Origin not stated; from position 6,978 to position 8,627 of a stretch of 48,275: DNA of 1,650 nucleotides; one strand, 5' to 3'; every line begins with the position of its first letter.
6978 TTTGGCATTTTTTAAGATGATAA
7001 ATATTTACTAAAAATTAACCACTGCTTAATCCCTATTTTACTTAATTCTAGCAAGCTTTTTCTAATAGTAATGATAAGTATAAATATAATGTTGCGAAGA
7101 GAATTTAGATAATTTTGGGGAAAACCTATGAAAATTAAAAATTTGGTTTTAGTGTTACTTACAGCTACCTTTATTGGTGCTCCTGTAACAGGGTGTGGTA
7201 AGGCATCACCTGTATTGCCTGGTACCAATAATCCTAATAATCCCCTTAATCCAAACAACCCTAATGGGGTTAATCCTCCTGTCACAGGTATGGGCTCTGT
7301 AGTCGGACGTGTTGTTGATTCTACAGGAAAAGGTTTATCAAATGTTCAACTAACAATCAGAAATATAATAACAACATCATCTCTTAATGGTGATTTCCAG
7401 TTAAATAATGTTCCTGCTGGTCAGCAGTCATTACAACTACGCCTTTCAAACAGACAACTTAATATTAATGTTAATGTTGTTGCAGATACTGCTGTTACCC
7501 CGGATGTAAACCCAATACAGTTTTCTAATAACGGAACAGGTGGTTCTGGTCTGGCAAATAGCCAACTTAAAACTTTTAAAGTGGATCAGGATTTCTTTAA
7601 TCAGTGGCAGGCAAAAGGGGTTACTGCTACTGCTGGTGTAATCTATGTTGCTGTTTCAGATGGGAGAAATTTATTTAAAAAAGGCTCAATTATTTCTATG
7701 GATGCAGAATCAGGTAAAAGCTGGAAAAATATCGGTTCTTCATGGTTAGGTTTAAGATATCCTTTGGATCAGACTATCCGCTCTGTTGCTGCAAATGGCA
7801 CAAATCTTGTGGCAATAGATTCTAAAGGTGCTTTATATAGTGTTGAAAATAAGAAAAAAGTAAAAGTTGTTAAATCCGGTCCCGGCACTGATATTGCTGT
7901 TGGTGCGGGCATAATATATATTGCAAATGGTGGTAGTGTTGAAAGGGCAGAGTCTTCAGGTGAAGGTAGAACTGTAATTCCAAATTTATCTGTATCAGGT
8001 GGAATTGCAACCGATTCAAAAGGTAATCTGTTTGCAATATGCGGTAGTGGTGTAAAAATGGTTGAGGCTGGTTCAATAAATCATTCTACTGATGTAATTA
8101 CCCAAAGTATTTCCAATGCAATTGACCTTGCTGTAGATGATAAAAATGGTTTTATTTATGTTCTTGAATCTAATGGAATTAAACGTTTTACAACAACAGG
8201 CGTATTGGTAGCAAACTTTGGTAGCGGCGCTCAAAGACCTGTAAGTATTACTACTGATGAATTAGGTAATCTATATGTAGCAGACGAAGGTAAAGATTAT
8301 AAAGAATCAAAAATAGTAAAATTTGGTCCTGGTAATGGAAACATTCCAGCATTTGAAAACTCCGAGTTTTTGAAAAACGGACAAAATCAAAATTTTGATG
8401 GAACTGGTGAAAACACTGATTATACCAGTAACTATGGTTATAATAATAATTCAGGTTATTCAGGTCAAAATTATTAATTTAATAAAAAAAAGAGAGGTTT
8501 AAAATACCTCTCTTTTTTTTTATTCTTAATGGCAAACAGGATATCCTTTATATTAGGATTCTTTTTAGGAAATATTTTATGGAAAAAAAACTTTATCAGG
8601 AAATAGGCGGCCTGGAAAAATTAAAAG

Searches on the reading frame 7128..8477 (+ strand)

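Call 89: search_protein_families(library=pfam, proteins=[window:7128-8477:+], max_evalue=0.00001)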
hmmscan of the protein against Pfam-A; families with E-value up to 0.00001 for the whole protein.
window:7128-8477:+ (449 aa): 1 family
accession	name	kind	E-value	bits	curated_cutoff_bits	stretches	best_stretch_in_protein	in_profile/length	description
PF13620.12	CarboxypepD_reg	-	1.1e-06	29.3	32.3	1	57-124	1-76/82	Carboxypeptidase regulatory-like domain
